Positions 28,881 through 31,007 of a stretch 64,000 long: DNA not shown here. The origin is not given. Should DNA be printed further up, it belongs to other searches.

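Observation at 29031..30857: Single-chain TssB-TssC fusion paralogue encoded in addition to the canonical tssBC pair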

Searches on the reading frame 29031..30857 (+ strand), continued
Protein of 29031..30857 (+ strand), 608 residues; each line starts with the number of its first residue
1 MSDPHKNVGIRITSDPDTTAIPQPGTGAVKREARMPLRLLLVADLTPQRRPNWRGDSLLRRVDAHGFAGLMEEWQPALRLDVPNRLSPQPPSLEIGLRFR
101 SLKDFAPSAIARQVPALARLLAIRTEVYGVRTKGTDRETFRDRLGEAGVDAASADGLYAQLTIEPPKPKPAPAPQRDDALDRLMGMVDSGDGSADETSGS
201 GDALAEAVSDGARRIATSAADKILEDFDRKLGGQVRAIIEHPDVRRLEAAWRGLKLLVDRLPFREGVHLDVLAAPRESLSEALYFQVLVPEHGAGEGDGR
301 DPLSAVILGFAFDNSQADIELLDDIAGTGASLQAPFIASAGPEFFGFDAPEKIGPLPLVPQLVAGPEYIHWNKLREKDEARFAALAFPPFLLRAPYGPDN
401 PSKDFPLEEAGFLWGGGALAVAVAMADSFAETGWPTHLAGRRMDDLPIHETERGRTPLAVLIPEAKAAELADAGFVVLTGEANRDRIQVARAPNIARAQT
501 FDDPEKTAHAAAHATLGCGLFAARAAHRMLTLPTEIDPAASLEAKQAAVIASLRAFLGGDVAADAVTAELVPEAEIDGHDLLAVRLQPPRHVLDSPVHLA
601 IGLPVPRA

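Call 39: search_protein_families(library=pfam, proteins=[L027:8133-9854:+, L027:9890-11824:+, L027:241-1197:+, L027:1238-2176:+, L027:2208-2672:+, L027:11832-12488:-, L027:12331-13353:-, L027:13256-14233:-, L014:9902-11842:+, L046:2701-4644:+], max_evalue=0.01)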
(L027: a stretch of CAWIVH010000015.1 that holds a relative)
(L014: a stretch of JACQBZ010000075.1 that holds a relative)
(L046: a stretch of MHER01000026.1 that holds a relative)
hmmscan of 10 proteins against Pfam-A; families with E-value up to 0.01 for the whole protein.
L027:8133-9854:+ (573 aa): 2 families
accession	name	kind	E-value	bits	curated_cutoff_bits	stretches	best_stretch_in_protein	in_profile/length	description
PF05943.17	VipB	-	1.4e-51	175.8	27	1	186-461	8-294/301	EvpB/VC_A0108, tail sheath N-terminal domain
PF05591.17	T6SS_VipA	-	3.6e-10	40.3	24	1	102-180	26-112/155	Type VI secretion system, VipA, VC_A0107 or Hcp2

L027:9890-11824:+ (644 aa): 3 families
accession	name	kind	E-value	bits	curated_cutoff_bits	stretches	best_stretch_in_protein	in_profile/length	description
PF05943.17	VipB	-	2.5e-63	214.4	27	1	252-530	3-301/301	EvpB/VC_A0108, tail sheath N-terminal domain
PF05591.17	T6SS_VipA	-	1.6e-11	44.6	24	1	45-157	23-138/155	Type VI secretion system, VipA, VC_A0107 or Hcp2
PF18945.5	VipB_2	-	0.00099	19.7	27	0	541-637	3-108/112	EvpB/VC_A0108, tail sheath gpW/gp25-like domain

L027:241-1197:+ (318 aa): 19 families
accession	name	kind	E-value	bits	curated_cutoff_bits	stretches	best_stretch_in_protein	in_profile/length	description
PF07719.23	TPR_2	-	5.6e-16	57.7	27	1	187-218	3-34/34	Tetratricopeptide repeat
PF14559.12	TPR_19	-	1.3e-13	51.5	25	2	50-93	22-65/68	Tetratricopeptide repeat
PF13428.12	TPR_14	-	8.1e-13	48.1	23.5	1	186-222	2-38/44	Tetratricopeptide repeat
PF13432.12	TPR_16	-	1.6e-12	48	32.7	2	173-218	27-64/65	Tetratricopeptide repeat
PF14853.12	Fis1_TPR_C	-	3.4e-09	37.2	25.3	0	195-226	11-42/53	Fis1 C-terminal tetratricopeptide repeat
PF13181.12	TPR_8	-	7.2e-09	35.6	25.7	0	186-218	2-34/34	Tetratricopeptide repeat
PF00515.34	TPR_1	-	1.1e-08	34.9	27.8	1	187-218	3-34/34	Tetratricopeptide repeat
PF13174.12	TPR_6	-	2.4e-08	34.5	26.3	1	187-217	2-32/33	Tetratricopeptide repeat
PF13424.12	TPR_12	-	2.8e-06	27.9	30.1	0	187-213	5-31/77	Tetratricopeptide repeat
PF25058.1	ARM_TT21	-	3.3e-06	27.6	27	1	29-96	71-137/155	Tetratricopeptide repeat protein 21 ARM repeat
PF13176.12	TPR_7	-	0.00024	21.4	27.9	0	189-218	3-32/36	Tetratricopeptide repeat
PF14863.12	Alkyl_sulf_dimr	-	0.00029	21.7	26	0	56-97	72-113/139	Alkyl sulfatase dimerisation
PF12895.13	ANAPC3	-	0.00031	21.4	27.2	0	197-271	1-56/82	Anaphase-promoting complex, cyclosome, subunit 3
PF13374.12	TPR_10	-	0.00051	20.4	27.5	0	186-214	3-31/42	Tetratricopeptide repeat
PF25062.1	ARM_TT21_N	-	0.00083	19.6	40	0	37-106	85-154/222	Tetratricopeptide repeat protein 21 N-terminal ARM repeat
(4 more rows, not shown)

L027:1238-2176:+ (312 aa): 0 families

L027:2208-2672:+ (154 aa): 1 family
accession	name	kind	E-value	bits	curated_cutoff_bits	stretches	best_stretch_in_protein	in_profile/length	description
PF12790.13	T6SS-SciN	-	5e-33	113.8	27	1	29-143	2-118/120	Type VI secretion lipoprotein, VasD, EvfM, TssJ, VC_A0113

L027:11832-12488:- (218 aa): 0 families

L027:12331-13353:- (340 aa): 1 family
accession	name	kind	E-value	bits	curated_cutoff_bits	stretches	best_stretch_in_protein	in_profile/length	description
PF11876.13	TsiV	-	2e-18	67.2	25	1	175-328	109-271/271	Type VI immunity for VRR-NUC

L027:13256-14233:- (325 aa): 0 families

L014:9902-11842:+ (647 aa): 2 families
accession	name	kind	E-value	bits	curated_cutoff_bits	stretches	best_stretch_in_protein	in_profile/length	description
PF05943.17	VipB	-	6.9e-76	255.6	27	1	248-534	2-301/301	EvpB/VC_A0108, tail sheath N-terminal domain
PF05591.17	T6SS_VipA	-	9.5e-21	74.7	24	1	32-160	23-151/155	Type VI secretion system, VipA, VC_A0107 or Hcp2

L046:2701-4644:+ (648 aa): 2 families
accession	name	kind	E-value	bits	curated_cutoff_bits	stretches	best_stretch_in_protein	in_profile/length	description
PF05943.17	VipB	-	1.3e-56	192.3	27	1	247-535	2-301/301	EvpB/VC_A0108, tail sheath N-terminal domain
PF05591.17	T6SS_VipA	-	9.4e-22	77.9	24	1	30-156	21-147/155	Type VI secretion system, VipA, VC_A0107 or Hcp2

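Call 49: find_encoding_contigs(protein=P0116, flank=10000, max_places=1)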
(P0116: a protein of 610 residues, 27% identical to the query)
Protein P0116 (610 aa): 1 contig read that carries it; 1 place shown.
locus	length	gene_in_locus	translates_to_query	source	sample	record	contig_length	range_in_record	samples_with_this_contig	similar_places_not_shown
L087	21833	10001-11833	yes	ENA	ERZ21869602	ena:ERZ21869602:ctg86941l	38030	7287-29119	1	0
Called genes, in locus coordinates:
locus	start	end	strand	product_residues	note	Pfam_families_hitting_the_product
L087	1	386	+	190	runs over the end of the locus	PF01546:Peptidase_M20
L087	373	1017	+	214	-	PF07687:M20_dimer, PF01546:Peptidase_M20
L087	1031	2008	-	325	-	PF01555:N6_N4_Mtase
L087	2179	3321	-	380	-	PF01168:Ala_racemase_N, PF00842:Ala_racemase_C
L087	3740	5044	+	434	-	PF00270:DEAD, PF05947:T6SS_TssF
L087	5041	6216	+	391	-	PF06996:T6SS_TssG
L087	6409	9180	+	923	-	PF02861:Clp_N, PF00004:AAA, PF23569:NBD_SMAX1, PF17871:AAA_lid_9, PF00004:AAA, PF07724:AAA_2, PF07728:AAA_5, PF10431:ClpB_D2-small, +4 more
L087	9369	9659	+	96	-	-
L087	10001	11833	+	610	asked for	PF05591:T6SS_VipA, PF05943:VipB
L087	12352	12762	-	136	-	-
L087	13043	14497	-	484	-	-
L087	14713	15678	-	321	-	PF00248:Aldo_ket_red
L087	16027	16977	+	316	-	PF00578:AhpC-TSA, PF08534:Redoxin, PF00085:Thioredoxin, PF13905:Thioredoxin_8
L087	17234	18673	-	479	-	PF08245:Mur_ligase_M, PF02875:Mur_ligase_C, PF27239:FOL3_C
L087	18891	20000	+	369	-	PF00465:Fe-ADH (weak), PF13685:Fe-ADH_2, PF01761:DHQ_synthase, PF24621:DHQS_C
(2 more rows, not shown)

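Call 50: find_encoding_contigs(protein=P0102, flank=10000, max_places=1)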
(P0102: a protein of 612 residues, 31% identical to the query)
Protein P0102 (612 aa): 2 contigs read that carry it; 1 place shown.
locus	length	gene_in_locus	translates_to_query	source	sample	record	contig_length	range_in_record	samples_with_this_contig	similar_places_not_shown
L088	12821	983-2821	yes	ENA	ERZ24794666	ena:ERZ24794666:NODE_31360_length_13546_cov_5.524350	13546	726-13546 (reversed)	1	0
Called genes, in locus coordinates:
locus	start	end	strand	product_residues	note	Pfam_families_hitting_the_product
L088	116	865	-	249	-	-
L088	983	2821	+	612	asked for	PF05591:T6SS_VipA, PF05943:VipB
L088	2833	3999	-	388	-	PF02412:TSP_3 (weak)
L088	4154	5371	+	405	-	PF03816:LytR_cpsA_psr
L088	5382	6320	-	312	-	-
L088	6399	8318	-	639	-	PF22422:MGH1-like_GH, PF01204:Trehalase, PF03200:Glyco_hydro_63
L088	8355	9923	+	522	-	PF00072:Response_reg, PF07238:PilZ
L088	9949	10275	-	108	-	-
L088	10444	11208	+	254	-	-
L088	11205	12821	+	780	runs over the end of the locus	?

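Call 51: search_protein_representatives(alignment_id=A1)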
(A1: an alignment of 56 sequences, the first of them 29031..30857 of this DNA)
Query: 56 sequences, 627 profile positions. Proteins with E-value up to 0.001 (for the whole library): 9341; up to 1e-10: 6726; up to 1e-30: 3285. The best 150 are listed.
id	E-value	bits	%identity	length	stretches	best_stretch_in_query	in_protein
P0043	2.6e-264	894.9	-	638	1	1-625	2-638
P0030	3.3e-264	894.6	-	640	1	1-626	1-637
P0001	1.4e-257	872.7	-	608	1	3-625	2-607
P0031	2.0e-252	855.6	-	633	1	9-626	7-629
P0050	4.1e-250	848.0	-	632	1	3-626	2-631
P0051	4.3e-238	808.3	-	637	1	1-625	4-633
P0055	2.3e-234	796.0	-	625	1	1-624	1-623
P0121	9.7e-233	790.6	-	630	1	1-625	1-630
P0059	9.6e-231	784.0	-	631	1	1-625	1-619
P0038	1.4e-230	783.4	-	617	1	4-625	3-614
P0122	2.6e-230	782.6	-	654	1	3-625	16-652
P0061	5.6e-229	778.2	-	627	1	5-626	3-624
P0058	7.2e-227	771.2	-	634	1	1-626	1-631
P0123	2.4e-225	766.2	-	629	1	4-624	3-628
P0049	2.1e-224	763.1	-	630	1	5-626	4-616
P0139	1.3e-190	651.4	-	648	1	5-623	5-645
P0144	2.9e-185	633.8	-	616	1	1-625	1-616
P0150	7.3e-177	606.0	-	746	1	4-626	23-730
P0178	2.4e-141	488.7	-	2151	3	25-613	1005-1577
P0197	1.4e-130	453.2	-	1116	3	27-610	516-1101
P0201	3.5e-128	445.2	-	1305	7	267-553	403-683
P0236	4.2e-112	392.1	-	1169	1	18-624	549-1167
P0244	9.3e-111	387.6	-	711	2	229-625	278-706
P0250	5.6e-110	385.1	-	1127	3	24-577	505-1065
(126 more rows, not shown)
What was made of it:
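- On Canonical T6SS sheath protomer: The architecture is shared by at least 150 cluster representatives (call 51).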

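Call 52: search_protein_families(library=pfam, proteins=[P0178, P0197, P0201, P0236, P0250, P0150, P0244], max_evalue=0.0001)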
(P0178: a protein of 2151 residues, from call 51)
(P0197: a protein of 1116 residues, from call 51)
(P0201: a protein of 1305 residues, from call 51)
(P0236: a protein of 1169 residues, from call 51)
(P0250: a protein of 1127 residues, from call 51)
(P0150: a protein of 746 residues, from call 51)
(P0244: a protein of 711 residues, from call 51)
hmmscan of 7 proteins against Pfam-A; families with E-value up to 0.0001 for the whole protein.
P0178 (2151 aa): 19 families
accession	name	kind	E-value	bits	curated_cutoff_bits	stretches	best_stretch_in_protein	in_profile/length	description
PF05943.17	VipB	-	1.3e-146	487.8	27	2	1198-1476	3-299/301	EvpB/VC_A0108, tail sheath N-terminal domain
PF05591.17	T6SS_VipA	-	2.1e-63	213.2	24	2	994-1138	4-154/155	Type VI secretion system, VipA, VC_A0107 or Hcp2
PF18945.5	VipB_2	-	3.4e-31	108.2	27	2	619-715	9-109/112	EvpB/VC_A0108, tail sheath gpW/gp25-like domain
PF00069.31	Pkinase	-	2.8e-28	99.5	31.7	1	1629-1840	1-199/263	Protein kinase domain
PF05936.17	T6SS_VasE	-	7.4e-23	81.4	23.4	2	2019-2140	305-426/429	Bacterial Type VI secretion, VC_A0110, EvfL, ImpJ, VasE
PF07714.23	PK_Tyr_Ser-Thr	-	1.7e-20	73.8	23.1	1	1632-1838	4-205/258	Protein tyrosine and serine/threonine kinase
PF07719.23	TPR_2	-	2.2e-18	65.2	27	0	940-971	2-33/34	Tetratricopeptide repeat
PF00515.34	TPR_1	-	9.7e-16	57.3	27.8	0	940-971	2-33/34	Tetratricopeptide repeat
PF13428.12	TPR_14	-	3.2e-15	55.6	23.5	0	911-947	7-43/44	Tetratricopeptide repeat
PF14559.12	TPR_19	-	8.5e-12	45.7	25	1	919-978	5-64/68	Tetratricopeptide repeat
PF13431.12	TPR_17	-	1.7e-11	43.9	24.4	0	928-959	2-33/34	Tetratricopeptide repeat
PF13432.12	TPR_16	-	6.2e-11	43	32.7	1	914-971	6-63/65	Tetratricopeptide repeat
PF13181.12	TPR_8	-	8.9e-09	35.3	25.7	0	909-936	5-32/34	Tetratricopeptide repeat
PF13176.12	TPR_7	-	2.6e-08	33.8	27.9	0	942-971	2-31/36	Tetratricopeptide repeat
PF13424.12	TPR_12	-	3.5e-08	34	30.1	0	911-969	9-75/77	Tetratricopeptide repeat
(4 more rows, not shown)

P0197 (1116 aa): 3 families
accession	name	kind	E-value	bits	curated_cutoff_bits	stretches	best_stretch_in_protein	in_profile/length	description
PF05943.17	VipB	-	5.1e-132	439.9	27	2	699-996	2-300/301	EvpB/VC_A0108, tail sheath N-terminal domain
PF05591.17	T6SS_VipA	-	6e-57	192.2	24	2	504-643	5-149/155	Type VI secretion system, VipA, VC_A0107 or Hcp2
PF18945.5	VipB_2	-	1.9e-28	99.4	27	2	1007-1111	2-109/112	EvpB/VC_A0108, tail sheath gpW/gp25-like domain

P0201 (1305 aa): 3 families
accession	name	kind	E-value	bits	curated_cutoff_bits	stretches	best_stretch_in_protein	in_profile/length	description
PF05943.17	VipB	-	8.8e-144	478.5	27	3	935-1150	1-226/301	EvpB/VC_A0108, tail sheath N-terminal domain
PF05591.17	T6SS_VipA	-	4.4e-39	134.2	24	3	783-903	22-154/155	Type VI secretion system, VipA, VC_A0107 or Hcp2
PF18945.5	VipB_2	-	8.3e-23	81.2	27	2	1214-1302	19-108/112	EvpB/VC_A0108, tail sheath gpW/gp25-like domain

P0236 (1169 aa): 3 families
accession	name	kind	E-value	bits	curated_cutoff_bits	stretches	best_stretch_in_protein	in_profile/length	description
PF05943.17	VipB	-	3.4e-113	378.1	27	1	744-1042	1-301/301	EvpB/VC_A0108, tail sheath N-terminal domain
PF18945.5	VipB_2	-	2.2e-33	115.3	27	1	1056-1166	2-112/112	EvpB/VC_A0108, tail sheath gpW/gp25-like domain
PF05591.17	T6SS_VipA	-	2.4e-32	112.3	24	1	545-686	3-145/155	Type VI secretion system, VipA, VC_A0107 or Hcp2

P0250 (1127 aa): 3 families
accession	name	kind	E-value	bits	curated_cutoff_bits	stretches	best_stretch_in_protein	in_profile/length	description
PF05943.17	VipB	-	1.1e-114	383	27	2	698-995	2-300/301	EvpB/VC_A0108, tail sheath N-terminal domain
PF05591.17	T6SS_VipA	-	2e-62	210.1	24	2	498-642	7-152/155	Type VI secretion system, VipA, VC_A0107 or Hcp2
PF18945.5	VipB_2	-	1.3e-27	96.7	27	2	402-482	12-93/112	EvpB/VC_A0108, tail sheath gpW/gp25-like domain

P0150 (746 aa): 2 families
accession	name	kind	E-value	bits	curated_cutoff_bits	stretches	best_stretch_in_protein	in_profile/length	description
PF05943.17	VipB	-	9.2e-45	153.4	27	1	291-578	3-293/301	EvpB/VC_A0108, tail sheath N-terminal domain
PF05591.17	T6SS_VipA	-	1.5e-16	61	24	1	51-178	19-144/155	Type VI secretion system, VipA, VC_A0107 or Hcp2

P0244 (711 aa): 3 families
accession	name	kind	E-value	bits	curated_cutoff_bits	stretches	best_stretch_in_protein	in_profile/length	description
PF05943.17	VipB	-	3.6e-111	371.5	27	1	286-580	3-301/301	EvpB/VC_A0108, tail sheath N-terminal domain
PF18945.5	VipB_2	-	1.8e-41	141.3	27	1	594-704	2-112/112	EvpB/VC_A0108, tail sheath gpW/gp25-like domain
PF05591.17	T6SS_VipA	-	1.9e-36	125.6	24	1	10-157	4-154/155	Type VI secretion system, VipA, VC_A0107 or Hcp2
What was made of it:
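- Tried and rejected: They look like merged gene calls (call 52).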
